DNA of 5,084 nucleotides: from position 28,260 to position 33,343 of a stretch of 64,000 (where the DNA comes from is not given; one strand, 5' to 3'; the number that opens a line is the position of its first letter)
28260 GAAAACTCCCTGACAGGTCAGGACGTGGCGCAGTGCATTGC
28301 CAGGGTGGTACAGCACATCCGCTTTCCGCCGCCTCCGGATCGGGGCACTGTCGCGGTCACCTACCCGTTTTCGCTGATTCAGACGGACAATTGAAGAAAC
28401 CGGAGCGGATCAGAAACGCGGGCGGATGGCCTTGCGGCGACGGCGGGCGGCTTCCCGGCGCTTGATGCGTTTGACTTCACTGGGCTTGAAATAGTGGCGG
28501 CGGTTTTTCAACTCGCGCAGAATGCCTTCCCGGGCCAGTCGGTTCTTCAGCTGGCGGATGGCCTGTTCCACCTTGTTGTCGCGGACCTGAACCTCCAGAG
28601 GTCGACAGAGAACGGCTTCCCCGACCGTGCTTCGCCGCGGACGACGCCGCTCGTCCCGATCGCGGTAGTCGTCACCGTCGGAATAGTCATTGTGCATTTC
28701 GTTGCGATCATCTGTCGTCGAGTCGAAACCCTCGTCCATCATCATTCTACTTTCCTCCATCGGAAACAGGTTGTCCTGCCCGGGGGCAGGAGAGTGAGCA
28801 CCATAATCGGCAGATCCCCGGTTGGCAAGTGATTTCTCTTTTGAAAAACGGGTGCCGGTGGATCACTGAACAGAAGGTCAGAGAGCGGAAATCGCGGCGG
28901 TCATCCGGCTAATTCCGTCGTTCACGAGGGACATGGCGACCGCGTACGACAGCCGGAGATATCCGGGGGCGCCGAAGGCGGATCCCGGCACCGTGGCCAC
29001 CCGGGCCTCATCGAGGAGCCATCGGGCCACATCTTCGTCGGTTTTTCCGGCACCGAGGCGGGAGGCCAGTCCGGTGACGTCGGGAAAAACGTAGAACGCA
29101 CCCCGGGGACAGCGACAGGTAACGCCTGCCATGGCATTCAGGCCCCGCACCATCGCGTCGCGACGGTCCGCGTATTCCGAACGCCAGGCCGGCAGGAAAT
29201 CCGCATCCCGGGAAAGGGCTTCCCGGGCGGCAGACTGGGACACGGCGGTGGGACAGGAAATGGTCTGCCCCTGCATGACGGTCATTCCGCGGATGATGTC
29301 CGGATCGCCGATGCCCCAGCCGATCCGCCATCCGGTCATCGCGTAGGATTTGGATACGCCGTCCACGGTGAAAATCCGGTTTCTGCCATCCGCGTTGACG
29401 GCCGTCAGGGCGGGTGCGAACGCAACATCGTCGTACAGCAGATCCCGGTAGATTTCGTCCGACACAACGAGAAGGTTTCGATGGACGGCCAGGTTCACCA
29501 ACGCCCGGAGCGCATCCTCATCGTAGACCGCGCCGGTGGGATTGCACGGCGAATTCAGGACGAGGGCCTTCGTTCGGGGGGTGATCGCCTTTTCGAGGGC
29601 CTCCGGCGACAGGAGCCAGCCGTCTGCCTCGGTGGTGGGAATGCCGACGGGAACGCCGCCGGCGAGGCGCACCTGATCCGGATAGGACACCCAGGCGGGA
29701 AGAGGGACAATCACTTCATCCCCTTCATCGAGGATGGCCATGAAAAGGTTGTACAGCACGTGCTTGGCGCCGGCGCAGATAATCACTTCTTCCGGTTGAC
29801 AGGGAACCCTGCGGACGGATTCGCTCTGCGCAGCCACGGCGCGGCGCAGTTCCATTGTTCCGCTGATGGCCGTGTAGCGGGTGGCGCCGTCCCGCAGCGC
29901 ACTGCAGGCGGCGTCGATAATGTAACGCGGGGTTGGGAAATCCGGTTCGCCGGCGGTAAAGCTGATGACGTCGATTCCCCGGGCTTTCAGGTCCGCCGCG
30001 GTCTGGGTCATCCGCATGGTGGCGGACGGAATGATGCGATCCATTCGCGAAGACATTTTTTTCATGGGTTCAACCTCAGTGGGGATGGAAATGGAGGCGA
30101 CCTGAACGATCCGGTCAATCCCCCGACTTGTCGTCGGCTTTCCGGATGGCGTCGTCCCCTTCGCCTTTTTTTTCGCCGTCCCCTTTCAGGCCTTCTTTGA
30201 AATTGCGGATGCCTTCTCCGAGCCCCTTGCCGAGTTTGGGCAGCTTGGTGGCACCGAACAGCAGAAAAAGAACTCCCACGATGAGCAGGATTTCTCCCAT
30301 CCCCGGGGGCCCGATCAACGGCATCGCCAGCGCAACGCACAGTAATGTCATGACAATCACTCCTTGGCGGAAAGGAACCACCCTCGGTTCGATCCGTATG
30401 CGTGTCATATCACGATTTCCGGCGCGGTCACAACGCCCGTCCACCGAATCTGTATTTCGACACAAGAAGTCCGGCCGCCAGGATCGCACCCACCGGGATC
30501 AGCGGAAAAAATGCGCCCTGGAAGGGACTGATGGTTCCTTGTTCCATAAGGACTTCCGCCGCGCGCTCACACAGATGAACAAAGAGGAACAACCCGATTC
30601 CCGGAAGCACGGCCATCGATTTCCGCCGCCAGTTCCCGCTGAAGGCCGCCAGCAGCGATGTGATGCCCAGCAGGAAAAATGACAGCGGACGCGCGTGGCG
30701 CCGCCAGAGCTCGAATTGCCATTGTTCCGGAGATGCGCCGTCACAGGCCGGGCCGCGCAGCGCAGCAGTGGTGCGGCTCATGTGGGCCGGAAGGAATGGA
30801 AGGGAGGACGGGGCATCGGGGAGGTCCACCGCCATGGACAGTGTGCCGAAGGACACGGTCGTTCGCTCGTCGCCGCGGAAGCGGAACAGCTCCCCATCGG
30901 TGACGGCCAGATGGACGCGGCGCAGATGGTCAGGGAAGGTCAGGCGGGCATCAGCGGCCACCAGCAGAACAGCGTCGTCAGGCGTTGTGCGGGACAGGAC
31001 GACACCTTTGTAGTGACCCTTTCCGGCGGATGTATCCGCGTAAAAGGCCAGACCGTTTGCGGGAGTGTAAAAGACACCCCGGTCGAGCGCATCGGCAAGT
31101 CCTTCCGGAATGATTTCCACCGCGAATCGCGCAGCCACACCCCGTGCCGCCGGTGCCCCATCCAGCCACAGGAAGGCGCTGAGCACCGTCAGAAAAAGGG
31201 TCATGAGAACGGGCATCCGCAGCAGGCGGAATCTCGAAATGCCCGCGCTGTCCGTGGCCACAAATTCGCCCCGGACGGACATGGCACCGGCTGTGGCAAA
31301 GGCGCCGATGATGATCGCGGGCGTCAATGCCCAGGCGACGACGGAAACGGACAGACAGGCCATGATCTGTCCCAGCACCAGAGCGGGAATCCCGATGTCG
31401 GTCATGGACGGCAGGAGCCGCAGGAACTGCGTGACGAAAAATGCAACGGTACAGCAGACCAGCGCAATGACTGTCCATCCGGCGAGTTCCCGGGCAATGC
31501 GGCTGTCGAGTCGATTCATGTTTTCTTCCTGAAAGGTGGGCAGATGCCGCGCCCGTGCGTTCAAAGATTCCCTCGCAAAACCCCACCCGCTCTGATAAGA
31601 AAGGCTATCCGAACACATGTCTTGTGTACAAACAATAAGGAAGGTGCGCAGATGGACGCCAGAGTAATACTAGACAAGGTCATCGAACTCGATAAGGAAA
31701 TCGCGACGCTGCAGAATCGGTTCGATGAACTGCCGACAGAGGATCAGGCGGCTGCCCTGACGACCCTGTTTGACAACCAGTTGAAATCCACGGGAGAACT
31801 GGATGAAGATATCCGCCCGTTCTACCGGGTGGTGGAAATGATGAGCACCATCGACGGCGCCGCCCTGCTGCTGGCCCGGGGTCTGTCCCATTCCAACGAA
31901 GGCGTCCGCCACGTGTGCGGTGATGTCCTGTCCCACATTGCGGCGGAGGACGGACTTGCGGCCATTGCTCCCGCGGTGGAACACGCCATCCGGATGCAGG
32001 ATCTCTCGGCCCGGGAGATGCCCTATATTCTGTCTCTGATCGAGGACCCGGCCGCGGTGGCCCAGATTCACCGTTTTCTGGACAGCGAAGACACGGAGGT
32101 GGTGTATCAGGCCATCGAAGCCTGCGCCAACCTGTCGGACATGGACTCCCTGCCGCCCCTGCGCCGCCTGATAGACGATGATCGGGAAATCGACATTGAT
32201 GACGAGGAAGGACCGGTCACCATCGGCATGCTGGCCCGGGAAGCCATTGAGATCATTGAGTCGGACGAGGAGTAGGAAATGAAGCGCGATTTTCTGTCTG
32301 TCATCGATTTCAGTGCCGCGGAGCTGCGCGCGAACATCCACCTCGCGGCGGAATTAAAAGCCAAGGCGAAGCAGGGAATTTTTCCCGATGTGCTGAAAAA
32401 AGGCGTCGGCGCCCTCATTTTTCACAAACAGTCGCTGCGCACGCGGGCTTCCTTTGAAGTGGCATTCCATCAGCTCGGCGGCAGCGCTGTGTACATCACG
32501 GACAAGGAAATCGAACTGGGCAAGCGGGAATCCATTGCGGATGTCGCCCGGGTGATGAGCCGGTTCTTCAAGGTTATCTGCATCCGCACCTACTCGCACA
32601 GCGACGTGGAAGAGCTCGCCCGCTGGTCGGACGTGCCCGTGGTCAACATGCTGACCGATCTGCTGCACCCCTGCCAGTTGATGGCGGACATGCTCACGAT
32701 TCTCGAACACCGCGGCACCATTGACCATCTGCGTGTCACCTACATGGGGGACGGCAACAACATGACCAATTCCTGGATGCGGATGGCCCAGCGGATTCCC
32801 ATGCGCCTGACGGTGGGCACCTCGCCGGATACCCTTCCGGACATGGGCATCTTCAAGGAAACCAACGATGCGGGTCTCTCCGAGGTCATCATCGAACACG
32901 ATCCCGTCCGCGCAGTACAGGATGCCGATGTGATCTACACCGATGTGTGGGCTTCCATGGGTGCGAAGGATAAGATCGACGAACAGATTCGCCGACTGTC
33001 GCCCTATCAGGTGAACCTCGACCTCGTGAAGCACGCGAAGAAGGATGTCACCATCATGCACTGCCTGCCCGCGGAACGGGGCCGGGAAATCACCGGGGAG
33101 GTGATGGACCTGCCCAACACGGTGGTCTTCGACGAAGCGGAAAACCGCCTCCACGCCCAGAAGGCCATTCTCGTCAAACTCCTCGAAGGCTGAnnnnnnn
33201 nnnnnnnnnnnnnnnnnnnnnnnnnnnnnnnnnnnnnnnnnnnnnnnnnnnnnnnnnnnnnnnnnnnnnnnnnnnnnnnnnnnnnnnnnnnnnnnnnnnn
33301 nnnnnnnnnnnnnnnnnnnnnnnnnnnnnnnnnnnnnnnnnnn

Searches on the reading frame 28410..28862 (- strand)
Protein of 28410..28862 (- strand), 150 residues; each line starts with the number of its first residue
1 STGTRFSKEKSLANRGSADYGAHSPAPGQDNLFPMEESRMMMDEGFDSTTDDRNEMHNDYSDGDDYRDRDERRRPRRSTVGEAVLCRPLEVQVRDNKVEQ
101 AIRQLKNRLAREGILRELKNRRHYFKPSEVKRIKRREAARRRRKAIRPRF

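Call 40: search_protein_families(library=pfam, proteins=[window:28410-28862:-], max_evalue=0.00001)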
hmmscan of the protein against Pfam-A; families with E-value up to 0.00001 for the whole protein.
window:28410-28862:- (150 aa): 1 family
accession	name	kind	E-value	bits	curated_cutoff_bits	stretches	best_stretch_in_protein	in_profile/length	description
PF01165.25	Ribosomal_S21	-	3.1e-15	56.1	27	1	90-143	1-55/55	Ribosomal protein S21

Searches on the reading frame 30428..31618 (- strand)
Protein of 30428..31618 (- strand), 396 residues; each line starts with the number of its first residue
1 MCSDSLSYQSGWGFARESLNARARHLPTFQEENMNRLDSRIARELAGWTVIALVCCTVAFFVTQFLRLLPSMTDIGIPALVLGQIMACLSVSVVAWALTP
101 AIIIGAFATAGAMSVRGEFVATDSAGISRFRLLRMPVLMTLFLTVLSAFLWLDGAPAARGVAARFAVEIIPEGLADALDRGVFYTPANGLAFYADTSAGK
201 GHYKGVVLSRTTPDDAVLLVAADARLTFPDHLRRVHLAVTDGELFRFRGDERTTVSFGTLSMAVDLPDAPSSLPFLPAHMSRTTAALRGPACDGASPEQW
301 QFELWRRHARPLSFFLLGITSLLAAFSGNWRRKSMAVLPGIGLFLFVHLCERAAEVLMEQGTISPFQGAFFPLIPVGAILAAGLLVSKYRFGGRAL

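Call 40: search_protein_families(library=pfam, proteins=[window:30428-31618:-], max_evalue=0.00001)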
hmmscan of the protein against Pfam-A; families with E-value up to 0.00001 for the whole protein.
window:30428-31618:- (396 aa): 1 family
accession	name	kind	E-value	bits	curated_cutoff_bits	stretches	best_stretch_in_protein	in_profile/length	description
PF03739.19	LptF_LptG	-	9e-43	147.1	27.9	1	41-381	3-348/353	Lipopolysaccharide export system permease LptF/LptG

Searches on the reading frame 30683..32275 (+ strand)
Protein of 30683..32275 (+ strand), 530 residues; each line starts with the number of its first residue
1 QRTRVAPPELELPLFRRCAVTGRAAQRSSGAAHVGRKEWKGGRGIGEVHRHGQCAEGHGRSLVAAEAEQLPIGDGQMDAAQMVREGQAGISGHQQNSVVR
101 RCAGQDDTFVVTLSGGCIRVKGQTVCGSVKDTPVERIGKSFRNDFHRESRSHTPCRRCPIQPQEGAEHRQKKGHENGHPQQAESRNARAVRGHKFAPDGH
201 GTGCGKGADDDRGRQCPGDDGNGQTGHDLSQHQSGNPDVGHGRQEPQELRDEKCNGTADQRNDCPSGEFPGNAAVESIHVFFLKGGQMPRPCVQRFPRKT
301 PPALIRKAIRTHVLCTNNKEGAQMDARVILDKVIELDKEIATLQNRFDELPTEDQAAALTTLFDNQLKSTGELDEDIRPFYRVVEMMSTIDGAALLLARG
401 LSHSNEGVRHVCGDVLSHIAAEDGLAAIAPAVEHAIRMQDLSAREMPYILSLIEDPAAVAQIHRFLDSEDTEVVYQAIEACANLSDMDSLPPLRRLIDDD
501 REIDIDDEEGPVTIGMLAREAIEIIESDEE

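Call 42: search_protein_families(library=pfam, proteins=[window:30683-32275:+], max_evalue=0.00001)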
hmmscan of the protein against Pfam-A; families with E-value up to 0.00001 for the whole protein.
window:30683-32275:+ (530 aa): 1 family
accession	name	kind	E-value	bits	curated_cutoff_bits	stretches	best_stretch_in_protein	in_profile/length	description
PF13646.12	HEAT_2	-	8.3e-08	32.9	27.7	1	450-502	24-76/88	HEAT repeats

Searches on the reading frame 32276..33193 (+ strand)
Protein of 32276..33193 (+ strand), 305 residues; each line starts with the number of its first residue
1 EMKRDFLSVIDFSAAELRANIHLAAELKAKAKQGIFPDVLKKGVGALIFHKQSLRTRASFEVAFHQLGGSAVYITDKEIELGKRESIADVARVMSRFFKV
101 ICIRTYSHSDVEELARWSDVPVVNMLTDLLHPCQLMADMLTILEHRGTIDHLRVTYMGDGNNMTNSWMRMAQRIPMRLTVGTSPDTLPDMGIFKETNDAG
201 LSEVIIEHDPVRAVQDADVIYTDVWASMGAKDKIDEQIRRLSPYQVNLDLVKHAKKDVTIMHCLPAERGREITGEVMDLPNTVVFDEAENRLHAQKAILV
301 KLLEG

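Call 42: search_protein_families(library=pfam, proteins=[window:32276-33193:+], max_evalue=0.00001)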
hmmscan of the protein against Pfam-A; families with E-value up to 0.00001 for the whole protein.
window:32276-33193:+ (305 aa): 2 families
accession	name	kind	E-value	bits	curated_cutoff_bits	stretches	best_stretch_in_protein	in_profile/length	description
PF00185.30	OTCace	-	7.2e-48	163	29.4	1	152-300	3-155/157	Aspartate/ornithine carbamoyltransferase, Asp/Orn binding domain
PF02729.26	OTCace_N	-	2.2e-44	151.5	29.9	1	4-144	1-148/148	Aspartate/ornithine carbamoyltransferase, carbamoyl-P binding domain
